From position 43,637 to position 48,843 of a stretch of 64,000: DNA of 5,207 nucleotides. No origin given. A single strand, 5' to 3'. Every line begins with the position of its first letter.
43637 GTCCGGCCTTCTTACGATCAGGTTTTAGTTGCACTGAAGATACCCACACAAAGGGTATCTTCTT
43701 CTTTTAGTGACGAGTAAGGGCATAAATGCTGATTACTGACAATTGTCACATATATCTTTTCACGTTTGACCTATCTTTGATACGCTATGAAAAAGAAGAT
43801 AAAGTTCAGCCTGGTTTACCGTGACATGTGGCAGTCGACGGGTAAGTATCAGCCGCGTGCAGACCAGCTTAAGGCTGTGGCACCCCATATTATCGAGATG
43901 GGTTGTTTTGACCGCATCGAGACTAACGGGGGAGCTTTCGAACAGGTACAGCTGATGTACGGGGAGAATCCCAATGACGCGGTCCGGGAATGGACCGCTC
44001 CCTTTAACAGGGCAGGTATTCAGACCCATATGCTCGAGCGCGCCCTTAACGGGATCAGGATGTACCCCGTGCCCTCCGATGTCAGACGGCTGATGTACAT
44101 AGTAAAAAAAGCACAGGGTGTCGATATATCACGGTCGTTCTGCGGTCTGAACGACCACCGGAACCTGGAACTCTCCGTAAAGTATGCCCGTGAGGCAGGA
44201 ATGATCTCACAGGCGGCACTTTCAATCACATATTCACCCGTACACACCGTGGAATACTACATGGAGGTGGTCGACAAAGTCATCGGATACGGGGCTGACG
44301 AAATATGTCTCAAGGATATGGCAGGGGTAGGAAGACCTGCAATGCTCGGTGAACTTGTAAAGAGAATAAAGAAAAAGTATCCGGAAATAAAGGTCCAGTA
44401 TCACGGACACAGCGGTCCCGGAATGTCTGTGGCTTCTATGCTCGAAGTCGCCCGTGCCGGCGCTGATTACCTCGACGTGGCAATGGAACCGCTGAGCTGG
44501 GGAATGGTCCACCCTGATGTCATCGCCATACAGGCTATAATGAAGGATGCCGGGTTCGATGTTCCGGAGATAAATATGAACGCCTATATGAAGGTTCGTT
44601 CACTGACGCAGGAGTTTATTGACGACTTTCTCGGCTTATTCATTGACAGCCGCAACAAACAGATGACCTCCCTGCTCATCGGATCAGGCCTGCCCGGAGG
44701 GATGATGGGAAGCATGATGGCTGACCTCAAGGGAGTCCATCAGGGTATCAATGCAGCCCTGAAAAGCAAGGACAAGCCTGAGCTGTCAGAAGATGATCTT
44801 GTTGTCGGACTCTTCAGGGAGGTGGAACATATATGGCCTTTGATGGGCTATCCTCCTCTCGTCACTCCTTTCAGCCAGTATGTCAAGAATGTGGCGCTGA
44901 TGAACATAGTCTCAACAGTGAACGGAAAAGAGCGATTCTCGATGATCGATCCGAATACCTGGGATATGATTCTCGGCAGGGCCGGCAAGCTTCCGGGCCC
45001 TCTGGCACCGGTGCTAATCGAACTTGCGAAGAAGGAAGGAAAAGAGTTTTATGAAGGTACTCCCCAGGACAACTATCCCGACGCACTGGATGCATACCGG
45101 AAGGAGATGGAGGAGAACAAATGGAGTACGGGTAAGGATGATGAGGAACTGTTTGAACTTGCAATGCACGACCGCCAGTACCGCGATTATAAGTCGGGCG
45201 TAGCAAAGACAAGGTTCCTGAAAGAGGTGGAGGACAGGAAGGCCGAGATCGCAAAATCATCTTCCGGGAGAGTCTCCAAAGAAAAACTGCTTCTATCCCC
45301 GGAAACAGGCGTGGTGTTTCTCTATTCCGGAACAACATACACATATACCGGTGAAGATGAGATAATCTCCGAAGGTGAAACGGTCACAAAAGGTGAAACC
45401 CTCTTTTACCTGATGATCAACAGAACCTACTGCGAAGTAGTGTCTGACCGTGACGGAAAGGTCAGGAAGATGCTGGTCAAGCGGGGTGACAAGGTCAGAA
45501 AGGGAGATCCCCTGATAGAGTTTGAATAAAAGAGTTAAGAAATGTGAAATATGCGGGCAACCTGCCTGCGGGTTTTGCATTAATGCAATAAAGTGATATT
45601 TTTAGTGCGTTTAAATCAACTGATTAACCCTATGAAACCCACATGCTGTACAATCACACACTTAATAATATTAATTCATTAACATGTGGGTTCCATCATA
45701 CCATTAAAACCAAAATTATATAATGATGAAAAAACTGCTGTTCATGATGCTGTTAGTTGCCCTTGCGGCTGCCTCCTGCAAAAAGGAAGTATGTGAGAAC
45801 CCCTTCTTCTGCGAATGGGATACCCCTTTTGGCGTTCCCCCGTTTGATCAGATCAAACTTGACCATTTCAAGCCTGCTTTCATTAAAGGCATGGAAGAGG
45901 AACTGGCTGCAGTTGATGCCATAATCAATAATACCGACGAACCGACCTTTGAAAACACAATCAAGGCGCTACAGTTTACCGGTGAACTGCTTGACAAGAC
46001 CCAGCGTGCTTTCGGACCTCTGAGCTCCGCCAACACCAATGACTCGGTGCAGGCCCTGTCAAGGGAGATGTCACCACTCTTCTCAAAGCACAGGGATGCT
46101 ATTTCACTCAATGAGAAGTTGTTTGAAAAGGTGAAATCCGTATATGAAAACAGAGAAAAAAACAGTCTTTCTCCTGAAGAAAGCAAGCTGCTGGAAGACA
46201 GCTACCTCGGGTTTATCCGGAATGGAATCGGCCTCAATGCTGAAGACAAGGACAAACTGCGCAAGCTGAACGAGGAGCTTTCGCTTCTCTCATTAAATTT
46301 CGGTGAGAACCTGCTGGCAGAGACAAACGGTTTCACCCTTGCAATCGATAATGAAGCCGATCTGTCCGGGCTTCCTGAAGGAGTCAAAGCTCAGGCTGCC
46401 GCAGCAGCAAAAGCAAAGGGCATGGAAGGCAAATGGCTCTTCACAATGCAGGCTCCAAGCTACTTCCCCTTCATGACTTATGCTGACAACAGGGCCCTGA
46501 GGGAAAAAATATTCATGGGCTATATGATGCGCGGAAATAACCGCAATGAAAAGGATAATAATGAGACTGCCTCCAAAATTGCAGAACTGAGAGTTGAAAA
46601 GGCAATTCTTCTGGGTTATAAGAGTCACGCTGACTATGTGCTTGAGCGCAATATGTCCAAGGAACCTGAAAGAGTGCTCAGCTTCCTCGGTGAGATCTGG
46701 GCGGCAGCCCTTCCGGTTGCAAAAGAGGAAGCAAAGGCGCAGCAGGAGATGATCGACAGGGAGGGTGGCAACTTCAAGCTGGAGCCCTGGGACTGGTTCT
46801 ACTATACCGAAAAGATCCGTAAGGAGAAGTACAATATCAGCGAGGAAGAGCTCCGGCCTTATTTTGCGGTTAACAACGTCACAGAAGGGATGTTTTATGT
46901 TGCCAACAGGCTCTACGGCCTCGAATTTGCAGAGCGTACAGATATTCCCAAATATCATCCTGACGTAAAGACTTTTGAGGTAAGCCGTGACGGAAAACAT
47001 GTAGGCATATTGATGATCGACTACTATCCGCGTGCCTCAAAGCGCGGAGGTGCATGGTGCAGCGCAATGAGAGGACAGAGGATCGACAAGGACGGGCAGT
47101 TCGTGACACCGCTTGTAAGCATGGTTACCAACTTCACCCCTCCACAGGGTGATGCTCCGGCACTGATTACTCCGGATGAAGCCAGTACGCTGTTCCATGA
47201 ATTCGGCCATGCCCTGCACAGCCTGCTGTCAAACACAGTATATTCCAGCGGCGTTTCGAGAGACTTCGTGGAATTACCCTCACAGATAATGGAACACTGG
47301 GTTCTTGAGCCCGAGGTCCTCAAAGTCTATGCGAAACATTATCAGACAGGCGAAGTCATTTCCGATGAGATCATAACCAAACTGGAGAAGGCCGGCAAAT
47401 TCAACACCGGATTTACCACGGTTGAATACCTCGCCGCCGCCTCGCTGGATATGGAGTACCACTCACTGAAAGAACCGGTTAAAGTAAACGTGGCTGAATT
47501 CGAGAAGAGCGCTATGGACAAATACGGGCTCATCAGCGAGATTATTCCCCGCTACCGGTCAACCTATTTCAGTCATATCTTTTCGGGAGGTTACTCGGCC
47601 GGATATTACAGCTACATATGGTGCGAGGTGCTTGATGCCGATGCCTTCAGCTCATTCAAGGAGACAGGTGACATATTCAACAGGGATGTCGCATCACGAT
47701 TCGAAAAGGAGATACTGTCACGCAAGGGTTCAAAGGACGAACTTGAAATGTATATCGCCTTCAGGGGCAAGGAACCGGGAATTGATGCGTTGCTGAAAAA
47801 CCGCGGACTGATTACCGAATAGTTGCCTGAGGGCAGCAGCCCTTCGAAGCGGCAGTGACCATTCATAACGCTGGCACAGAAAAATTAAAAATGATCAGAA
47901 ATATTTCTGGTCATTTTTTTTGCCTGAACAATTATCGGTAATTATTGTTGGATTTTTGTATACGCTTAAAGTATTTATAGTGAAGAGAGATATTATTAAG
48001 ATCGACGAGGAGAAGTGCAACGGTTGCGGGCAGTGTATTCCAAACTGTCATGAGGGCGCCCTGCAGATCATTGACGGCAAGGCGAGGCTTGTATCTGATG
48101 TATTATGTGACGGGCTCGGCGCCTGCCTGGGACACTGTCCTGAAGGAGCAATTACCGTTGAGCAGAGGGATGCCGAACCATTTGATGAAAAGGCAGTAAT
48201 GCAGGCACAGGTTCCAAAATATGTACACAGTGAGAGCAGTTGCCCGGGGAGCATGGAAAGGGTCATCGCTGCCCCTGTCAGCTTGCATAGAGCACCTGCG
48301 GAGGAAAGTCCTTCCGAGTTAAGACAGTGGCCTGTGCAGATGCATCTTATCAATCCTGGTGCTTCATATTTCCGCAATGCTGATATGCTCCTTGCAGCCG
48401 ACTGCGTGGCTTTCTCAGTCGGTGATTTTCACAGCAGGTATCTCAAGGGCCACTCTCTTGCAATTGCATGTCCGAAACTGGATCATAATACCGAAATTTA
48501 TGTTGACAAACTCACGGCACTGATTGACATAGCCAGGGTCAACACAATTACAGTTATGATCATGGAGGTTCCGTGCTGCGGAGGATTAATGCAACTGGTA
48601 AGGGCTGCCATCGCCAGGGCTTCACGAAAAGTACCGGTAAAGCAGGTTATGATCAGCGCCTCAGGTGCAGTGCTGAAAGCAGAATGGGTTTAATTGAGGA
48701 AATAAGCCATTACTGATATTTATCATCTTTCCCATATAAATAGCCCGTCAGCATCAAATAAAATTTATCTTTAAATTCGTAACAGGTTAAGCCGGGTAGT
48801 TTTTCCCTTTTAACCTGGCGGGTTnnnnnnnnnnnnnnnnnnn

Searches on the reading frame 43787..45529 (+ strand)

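Call 29: search_protein_families(library=pfam, proteins=[window:43787-45529:+], max_evalue=0.00001)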
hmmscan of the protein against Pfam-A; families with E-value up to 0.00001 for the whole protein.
window:43787-45529:+ (580 aa): 3 families
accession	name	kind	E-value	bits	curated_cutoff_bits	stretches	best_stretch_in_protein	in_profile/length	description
PF02436.23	PYC_OADA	-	9.7e-16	58.5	27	1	347-479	35-171/201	Conserved carboxylase domain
PF00682.25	HMGL-like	-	6.6e-12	45.8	29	1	130-233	118-220/260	HMGL-like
PF00364.28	Biotin_lipoyl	-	4e-08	33.4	22.1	1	516-578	10-72/73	Biotin-requiring enzyme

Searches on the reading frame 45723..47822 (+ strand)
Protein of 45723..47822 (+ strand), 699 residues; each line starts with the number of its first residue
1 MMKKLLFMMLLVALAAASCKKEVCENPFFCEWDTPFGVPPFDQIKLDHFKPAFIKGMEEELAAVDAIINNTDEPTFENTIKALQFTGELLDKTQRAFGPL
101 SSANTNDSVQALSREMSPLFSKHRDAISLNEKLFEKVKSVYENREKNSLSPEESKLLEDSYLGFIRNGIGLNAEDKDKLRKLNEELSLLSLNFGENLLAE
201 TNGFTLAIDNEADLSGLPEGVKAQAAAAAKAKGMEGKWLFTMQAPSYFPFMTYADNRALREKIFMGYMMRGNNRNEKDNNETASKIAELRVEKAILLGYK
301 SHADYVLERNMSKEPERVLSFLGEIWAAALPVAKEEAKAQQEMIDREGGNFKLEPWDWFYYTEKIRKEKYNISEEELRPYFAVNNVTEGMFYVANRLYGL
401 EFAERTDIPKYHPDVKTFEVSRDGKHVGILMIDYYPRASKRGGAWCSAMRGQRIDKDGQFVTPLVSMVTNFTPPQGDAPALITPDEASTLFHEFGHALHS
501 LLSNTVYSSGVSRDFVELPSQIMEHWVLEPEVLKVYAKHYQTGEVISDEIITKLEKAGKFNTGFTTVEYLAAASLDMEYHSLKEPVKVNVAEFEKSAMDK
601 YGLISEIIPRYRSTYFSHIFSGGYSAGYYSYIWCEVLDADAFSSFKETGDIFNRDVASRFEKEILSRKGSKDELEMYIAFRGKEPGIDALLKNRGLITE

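Call 29: search_protein_families(library=pfam, proteins=[window:45723-47822:+], max_evalue=0.00001)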
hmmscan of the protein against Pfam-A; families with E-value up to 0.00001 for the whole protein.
window:45723-47822:+ (699 aa): 1 family
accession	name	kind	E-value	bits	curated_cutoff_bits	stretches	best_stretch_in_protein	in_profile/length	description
PF01432.26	Peptidase_M3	-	2.1e-129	433.3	27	1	250-695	1-456/457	Peptidase family M3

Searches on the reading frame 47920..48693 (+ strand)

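Call 29: search_protein_families(library=pfam, proteins=[window:47920-48693:+], max_evalue=0.00001)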
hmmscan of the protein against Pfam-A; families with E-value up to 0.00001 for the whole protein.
window:47920-48693:+ (257 aa): 6 families
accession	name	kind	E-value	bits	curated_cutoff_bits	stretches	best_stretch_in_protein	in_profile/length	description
PF12838.12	Fer4_7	-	4.8e-08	33.8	27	0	23-47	28-52/52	4Fe-4S dicluster domain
PF00037.32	Fer4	-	6.5e-08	32.5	21.1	0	26-47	1-22/24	4Fe-4S binding domain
PF12837.12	Fer4_6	-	1.5e-07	31.5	25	1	25-48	1-24/24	4Fe-4S binding domain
PF13237.11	Fer4_10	-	4.7e-07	30.1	25.5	1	26-74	2-53/53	4Fe-4S dicluster domain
PF14697.11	Fer4_21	-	1.3e-06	28.9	35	1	27-79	2-58/59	4Fe-4S dicluster domain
PF13187.11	Fer4_9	-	4.2e-06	27.1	27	1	32-78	1-52/52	4Fe-4S dicluster domain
